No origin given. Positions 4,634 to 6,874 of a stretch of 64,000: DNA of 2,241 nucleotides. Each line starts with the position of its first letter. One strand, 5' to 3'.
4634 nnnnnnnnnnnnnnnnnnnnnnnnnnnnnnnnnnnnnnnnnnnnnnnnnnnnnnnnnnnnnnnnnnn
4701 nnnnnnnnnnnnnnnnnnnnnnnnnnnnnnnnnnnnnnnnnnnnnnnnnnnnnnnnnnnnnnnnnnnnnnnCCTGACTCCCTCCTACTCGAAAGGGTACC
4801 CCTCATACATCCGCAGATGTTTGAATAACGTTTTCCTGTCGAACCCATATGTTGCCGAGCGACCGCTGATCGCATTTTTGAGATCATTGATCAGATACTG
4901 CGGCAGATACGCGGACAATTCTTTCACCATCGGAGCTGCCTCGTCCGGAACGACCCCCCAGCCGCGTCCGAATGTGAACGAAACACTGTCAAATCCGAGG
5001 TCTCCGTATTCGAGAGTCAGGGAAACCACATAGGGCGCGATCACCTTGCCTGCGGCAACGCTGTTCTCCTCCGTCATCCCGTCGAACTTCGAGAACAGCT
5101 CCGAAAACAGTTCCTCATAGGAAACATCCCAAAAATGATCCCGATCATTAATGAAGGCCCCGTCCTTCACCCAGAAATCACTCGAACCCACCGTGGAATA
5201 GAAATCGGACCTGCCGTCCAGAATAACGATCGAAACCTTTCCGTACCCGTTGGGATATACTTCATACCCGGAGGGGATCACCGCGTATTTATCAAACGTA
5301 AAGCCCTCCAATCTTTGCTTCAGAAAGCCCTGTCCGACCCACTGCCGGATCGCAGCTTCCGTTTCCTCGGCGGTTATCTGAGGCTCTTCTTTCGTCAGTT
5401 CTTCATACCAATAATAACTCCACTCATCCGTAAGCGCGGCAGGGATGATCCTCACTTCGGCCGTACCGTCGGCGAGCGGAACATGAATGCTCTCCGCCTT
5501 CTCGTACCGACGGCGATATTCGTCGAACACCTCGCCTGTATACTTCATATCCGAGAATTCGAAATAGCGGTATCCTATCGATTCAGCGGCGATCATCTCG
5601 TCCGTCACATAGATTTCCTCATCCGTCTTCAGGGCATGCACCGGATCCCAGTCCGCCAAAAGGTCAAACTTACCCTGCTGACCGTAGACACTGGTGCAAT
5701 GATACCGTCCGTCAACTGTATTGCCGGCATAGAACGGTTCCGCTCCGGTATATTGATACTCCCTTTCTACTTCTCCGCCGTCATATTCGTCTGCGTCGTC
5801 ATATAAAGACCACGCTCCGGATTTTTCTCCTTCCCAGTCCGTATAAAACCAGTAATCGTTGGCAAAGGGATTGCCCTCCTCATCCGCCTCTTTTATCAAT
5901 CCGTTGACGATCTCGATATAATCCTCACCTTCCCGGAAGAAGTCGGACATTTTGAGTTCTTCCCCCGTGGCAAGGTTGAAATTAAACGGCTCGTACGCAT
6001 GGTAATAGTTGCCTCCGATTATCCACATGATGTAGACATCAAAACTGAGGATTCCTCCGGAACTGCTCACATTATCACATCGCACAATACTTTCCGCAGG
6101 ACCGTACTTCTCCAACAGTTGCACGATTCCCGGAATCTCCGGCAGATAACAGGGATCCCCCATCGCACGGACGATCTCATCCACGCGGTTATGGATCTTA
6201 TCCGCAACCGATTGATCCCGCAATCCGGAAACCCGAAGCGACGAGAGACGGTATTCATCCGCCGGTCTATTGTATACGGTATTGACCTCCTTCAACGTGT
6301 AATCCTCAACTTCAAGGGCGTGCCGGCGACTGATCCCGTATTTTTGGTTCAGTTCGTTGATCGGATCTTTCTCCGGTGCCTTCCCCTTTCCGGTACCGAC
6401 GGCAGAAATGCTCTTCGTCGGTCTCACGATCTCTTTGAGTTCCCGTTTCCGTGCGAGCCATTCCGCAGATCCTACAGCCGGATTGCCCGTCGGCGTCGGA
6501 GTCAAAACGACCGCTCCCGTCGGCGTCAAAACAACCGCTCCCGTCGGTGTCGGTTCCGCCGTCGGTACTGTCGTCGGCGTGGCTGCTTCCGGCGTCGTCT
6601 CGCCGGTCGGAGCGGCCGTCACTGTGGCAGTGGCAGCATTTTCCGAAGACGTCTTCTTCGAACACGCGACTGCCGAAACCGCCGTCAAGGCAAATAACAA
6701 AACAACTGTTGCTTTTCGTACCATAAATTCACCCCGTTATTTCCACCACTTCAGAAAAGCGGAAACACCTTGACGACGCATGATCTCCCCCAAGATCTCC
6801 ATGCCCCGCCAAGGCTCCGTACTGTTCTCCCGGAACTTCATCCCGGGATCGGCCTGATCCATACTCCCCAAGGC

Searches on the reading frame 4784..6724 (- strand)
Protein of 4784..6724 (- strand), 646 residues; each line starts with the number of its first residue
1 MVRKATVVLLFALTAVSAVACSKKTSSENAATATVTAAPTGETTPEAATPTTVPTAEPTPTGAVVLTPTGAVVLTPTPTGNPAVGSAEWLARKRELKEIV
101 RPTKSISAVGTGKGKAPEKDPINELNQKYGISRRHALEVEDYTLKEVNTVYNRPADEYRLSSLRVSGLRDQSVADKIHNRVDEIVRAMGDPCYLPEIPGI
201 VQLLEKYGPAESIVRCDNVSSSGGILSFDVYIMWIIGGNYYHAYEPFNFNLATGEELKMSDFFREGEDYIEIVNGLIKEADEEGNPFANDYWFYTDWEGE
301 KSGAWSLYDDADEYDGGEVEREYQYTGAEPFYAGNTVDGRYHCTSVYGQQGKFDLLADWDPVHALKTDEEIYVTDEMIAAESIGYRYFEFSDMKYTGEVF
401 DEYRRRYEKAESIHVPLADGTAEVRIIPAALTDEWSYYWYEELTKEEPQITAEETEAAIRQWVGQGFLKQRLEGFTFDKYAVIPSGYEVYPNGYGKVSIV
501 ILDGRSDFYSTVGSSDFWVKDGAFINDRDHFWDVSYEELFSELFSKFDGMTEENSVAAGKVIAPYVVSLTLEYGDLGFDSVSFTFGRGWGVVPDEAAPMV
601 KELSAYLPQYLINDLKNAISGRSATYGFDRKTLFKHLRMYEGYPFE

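Call 3: search_protein_families(library=pfam, proteins=[window:4784-6724:-], max_evalue=1)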
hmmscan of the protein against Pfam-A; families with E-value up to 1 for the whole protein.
window:4784-6724:- (646 aa): 0 families

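Call 4: search_protein_families(library=ncbifam, proteins=[window:4784-6724:-], max_evalue=1)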
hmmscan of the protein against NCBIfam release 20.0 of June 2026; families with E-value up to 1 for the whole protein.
window:4784-6724:- (646 aa): 2 families
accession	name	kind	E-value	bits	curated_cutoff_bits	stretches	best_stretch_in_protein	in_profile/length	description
NF033761.1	gliding_GltJ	equivalog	0.18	10.9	450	1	12-89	384-461/671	adventurous gliding motility protein GltJ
NF050142.1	PG1828_fam_lipo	equivalog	0.35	11.6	50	1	6-53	4-48/59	PG1828 family lipoprotein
